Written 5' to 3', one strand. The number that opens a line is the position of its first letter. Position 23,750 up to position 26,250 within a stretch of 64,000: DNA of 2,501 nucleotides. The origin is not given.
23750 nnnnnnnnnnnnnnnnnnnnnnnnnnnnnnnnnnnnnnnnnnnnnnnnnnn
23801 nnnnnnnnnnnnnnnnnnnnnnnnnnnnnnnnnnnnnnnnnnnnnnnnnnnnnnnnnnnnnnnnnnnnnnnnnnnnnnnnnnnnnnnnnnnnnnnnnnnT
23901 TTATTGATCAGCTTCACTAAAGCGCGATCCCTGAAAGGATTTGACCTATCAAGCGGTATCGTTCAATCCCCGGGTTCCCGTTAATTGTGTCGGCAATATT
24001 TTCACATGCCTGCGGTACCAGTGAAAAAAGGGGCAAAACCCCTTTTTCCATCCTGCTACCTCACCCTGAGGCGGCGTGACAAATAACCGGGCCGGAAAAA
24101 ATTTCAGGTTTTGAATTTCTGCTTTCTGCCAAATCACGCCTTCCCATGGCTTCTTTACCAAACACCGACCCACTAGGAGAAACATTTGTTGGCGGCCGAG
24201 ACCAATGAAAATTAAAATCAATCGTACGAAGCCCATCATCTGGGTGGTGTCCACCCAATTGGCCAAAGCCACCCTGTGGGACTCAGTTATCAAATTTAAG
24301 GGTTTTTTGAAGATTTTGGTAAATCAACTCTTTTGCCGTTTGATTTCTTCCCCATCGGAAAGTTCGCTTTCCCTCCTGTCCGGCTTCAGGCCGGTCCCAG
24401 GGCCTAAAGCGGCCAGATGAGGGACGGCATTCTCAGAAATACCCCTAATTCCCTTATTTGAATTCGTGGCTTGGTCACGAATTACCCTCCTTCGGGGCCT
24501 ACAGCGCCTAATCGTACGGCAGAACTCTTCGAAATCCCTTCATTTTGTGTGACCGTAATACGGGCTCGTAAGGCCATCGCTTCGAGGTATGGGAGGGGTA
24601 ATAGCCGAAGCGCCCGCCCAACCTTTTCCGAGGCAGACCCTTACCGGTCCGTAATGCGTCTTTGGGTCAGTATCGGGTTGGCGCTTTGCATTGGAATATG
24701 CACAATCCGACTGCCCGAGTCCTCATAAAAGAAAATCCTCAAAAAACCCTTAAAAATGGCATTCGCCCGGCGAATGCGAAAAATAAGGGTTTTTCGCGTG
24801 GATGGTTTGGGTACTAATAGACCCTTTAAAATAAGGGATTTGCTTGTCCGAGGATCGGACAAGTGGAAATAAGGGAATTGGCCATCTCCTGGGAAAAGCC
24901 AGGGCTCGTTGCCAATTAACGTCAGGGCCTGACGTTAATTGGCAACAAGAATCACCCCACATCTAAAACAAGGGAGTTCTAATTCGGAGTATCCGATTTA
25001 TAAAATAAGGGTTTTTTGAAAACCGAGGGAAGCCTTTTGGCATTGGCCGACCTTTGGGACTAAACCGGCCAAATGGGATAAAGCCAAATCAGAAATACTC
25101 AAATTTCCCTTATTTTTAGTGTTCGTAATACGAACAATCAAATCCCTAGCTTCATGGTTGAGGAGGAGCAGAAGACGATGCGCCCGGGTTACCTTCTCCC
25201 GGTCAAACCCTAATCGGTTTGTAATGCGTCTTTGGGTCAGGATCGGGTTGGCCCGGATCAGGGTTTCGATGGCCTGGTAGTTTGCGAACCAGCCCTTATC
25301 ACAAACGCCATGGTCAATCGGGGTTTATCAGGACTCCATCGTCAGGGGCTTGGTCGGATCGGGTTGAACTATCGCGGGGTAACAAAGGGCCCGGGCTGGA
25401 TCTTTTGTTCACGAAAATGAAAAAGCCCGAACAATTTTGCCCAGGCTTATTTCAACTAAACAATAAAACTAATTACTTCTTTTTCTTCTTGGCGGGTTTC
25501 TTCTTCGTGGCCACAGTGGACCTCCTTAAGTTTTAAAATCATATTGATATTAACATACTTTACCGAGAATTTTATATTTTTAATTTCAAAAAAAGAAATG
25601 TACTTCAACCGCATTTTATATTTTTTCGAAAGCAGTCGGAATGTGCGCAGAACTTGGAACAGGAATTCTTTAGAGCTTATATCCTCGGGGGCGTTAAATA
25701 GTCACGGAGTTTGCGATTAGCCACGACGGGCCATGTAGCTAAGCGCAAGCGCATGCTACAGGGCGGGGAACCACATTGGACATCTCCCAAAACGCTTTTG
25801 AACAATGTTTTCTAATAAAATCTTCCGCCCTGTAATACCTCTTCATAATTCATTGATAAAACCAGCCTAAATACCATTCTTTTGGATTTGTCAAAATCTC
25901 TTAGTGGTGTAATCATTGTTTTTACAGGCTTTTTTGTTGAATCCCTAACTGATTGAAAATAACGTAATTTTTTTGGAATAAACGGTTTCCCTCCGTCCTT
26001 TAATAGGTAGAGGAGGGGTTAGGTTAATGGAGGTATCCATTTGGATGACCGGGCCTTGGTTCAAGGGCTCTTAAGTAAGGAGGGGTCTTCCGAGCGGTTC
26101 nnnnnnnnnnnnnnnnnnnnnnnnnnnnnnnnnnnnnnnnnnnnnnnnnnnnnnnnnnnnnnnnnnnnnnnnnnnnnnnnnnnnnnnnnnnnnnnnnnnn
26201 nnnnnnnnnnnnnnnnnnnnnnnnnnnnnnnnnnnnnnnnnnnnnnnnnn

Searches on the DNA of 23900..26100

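Call 90: search_rna_families(source=window, start=23900, end=26100, threshold=evalue, max_evalue=0.1)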
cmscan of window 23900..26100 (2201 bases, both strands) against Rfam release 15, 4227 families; matches with E-value up to 0.1: 0.
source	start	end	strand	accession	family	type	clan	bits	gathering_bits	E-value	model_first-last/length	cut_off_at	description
